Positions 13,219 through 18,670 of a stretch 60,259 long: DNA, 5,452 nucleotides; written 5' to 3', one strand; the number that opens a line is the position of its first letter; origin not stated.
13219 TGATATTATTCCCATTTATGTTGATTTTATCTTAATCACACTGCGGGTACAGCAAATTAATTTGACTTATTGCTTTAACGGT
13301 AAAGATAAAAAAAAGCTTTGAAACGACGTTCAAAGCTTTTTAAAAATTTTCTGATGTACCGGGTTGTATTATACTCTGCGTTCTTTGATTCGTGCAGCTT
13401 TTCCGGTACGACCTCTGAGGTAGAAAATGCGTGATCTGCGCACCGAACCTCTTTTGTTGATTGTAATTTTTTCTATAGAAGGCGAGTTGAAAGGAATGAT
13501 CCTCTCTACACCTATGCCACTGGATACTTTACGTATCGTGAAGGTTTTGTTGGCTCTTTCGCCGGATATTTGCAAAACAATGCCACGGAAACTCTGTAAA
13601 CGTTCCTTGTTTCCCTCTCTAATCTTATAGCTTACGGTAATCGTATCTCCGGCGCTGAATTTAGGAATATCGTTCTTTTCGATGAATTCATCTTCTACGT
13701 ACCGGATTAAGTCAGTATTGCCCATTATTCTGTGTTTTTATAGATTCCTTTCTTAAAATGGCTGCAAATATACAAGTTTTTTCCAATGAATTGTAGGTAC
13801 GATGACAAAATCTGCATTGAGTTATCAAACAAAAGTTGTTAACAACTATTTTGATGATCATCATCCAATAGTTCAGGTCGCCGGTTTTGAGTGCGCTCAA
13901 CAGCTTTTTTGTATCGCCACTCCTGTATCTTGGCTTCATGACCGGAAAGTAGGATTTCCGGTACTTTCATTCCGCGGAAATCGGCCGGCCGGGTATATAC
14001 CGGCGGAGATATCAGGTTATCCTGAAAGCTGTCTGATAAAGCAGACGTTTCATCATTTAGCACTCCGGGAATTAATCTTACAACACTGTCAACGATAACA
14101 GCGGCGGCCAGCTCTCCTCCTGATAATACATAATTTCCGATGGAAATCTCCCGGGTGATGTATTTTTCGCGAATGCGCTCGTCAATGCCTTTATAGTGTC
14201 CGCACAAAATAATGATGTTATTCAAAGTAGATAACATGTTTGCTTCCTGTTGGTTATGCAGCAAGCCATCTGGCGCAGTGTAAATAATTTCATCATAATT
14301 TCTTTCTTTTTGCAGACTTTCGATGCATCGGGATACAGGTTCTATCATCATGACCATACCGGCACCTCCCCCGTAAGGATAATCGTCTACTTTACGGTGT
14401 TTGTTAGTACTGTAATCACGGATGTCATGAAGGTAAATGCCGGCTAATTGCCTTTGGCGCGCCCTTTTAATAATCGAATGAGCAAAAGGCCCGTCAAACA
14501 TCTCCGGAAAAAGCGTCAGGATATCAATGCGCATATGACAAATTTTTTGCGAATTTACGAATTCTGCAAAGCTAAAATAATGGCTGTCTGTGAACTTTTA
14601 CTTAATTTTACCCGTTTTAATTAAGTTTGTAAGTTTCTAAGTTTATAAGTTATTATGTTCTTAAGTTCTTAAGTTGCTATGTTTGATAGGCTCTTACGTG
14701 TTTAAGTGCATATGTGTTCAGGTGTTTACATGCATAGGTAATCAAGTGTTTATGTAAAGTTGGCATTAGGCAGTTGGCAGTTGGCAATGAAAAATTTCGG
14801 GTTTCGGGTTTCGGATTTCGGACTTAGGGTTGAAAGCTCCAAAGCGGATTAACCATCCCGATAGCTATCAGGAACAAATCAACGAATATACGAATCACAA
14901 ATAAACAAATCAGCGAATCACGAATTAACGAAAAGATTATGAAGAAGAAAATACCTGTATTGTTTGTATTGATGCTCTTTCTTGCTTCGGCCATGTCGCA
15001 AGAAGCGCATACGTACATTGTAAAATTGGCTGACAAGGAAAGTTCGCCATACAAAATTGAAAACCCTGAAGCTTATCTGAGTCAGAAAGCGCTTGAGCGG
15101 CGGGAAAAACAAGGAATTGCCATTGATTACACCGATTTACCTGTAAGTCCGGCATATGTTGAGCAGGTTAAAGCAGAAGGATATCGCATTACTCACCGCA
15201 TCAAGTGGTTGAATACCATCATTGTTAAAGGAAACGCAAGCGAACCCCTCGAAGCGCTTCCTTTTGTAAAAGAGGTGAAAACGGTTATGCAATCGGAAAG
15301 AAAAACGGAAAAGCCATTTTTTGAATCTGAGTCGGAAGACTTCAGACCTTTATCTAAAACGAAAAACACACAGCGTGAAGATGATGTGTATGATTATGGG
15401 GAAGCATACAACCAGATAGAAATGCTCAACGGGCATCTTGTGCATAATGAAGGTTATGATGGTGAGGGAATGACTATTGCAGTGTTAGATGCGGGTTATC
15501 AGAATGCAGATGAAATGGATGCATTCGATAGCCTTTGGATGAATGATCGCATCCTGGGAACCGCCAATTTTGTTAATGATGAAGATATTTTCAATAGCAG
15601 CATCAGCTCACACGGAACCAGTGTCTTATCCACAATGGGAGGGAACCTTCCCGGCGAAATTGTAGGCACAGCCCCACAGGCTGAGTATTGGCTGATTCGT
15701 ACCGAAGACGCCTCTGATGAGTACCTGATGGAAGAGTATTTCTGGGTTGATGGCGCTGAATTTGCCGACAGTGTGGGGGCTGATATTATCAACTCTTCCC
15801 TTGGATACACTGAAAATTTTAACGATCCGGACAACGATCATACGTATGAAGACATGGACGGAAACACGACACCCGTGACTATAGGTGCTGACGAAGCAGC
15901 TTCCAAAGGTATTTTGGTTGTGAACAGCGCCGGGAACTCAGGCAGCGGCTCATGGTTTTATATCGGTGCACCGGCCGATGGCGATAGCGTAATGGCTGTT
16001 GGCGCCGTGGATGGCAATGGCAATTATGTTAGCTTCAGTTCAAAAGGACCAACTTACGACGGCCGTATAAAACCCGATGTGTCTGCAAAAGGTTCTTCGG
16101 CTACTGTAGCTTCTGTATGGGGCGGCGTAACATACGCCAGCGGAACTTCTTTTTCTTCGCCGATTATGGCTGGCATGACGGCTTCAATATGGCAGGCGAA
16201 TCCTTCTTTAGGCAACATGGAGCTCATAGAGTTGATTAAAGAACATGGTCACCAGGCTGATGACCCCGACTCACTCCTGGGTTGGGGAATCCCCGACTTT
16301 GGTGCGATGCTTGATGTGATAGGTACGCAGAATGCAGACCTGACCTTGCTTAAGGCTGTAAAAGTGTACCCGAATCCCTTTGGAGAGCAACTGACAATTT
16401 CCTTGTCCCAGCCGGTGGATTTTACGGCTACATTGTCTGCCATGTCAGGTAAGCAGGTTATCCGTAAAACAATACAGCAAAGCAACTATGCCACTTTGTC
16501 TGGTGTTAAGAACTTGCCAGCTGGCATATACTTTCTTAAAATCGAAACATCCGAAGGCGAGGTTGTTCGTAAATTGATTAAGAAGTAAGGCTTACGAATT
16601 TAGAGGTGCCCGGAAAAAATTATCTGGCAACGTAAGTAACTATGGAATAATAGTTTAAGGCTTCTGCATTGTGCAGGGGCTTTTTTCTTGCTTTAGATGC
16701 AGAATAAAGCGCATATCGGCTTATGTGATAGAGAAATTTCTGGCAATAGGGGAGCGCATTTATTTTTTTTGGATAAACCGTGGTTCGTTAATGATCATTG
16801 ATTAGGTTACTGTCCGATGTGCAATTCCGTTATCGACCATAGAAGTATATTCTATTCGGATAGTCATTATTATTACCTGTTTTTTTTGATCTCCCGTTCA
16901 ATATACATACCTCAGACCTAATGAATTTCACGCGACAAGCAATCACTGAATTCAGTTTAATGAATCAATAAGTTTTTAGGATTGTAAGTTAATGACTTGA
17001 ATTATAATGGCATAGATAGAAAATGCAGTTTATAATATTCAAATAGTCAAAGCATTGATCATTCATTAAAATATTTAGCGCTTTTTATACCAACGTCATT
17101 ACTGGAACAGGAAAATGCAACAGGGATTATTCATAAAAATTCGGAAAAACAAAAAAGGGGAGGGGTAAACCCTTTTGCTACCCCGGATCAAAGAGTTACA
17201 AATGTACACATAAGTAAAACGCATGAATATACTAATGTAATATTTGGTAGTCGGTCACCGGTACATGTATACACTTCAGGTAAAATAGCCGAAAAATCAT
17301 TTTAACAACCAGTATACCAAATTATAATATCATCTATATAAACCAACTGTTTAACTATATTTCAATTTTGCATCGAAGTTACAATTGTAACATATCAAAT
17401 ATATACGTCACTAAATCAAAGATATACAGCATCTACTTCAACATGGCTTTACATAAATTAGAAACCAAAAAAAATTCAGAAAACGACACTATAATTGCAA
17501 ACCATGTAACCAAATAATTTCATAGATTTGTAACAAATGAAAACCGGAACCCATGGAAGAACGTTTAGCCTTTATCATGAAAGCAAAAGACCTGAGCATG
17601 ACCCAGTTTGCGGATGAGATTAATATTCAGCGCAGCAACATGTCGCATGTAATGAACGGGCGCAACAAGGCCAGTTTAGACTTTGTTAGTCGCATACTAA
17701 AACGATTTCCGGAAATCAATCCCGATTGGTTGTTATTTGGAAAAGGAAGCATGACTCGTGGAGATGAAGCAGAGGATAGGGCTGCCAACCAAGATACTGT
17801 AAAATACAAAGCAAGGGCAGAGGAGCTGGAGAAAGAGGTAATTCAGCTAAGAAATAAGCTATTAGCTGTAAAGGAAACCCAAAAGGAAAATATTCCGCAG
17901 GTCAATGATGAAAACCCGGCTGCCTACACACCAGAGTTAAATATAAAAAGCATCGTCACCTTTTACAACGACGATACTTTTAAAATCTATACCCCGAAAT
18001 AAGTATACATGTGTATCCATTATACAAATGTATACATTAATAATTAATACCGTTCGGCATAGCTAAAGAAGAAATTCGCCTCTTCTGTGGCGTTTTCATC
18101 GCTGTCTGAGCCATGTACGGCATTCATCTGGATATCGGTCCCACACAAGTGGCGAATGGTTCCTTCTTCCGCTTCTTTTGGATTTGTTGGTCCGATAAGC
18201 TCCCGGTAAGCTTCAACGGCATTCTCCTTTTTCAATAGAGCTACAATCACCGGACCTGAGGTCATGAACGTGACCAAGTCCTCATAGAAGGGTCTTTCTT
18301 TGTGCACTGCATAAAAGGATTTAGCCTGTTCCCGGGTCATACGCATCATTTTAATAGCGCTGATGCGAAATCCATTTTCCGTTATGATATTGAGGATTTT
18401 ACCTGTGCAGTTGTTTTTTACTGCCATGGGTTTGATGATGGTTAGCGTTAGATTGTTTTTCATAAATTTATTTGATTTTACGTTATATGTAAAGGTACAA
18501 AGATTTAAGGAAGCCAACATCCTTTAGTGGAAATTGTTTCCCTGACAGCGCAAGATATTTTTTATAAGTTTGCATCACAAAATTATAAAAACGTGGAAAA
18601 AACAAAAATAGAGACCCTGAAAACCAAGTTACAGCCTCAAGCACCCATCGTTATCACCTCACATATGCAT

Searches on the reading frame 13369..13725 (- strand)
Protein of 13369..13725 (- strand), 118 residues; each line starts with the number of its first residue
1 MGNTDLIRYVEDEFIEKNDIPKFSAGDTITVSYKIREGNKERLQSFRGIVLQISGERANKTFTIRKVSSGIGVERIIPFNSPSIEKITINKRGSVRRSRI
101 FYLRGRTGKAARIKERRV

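Call 42: search_protein_families(library=pfam, proteins=[window:13369-13725:-], max_evalue=0.01)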
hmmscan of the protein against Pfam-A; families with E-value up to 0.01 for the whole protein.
window:13369-13725:- (118 aa): 1 family
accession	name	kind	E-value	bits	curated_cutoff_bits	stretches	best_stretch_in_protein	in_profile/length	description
PF01245.26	Ribosomal_L19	-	1.3e-43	147.9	22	1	6-116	2-111/111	Ribosomal protein L19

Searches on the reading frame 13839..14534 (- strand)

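Call 42: search_protein_families(library=pfam, proteins=[window:13839-14534:-], max_evalue=0.01)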
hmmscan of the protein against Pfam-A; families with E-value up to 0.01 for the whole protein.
window:13839-14534:- (231 aa): 1 family
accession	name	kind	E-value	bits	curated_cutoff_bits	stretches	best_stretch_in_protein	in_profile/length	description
PF01746.26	tRNA_m1G_MT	-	3.6e-59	200.2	27.3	1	23-220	2-195/195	tRNA (Guanine-1)-methyltransferase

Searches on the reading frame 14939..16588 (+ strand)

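Call 42: search_protein_families(library=pfam, proteins=[window:14939-16588:+], max_evalue=0.01)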
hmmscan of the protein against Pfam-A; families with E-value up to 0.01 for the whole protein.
window:14939-16588:+ (549 aa): 2 families
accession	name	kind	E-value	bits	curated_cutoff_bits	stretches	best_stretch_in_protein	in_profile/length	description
PF00082.27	Peptidase_S8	-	3.6e-34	118.8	21.8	1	175-450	1-288/288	Subtilase family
PF18962.6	Por_Secre_tail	-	1.5e-11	44.9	27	1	476-547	1-74/75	Secretion system C-terminal sorting domain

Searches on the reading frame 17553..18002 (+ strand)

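Call 42: search_protein_families(library=pfam, proteins=[window:17553-18002:+], max_evalue=0.01)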
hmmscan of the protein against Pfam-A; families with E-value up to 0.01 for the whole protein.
window:17553-18002:+ (149 aa): 3 families
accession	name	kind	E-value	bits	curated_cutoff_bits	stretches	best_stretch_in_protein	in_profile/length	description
PF01381.28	HTH_3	-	1.3e-05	25.6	23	1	8-60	4-55/55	Helix-turn-helix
PF13560.12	HTH_31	-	0.00094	19.9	27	1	9-50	10-52/64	Helix-turn-helix domain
PF12844.13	HTH_19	-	0.0097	16.2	30.2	0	3-65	2-63/64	Helix-turn-helix domain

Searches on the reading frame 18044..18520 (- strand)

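Call 42: search_protein_families(library=pfam, proteins=[window:18044-18520:-], max_evalue=0.01)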
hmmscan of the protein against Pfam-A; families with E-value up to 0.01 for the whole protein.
window:18044-18520:- (158 aa): 1 family
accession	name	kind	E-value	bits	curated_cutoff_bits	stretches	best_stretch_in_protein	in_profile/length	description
PF00334.24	NDK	-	3e-52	176.5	27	1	25-155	3-133/135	Nucleoside diphosphate kinase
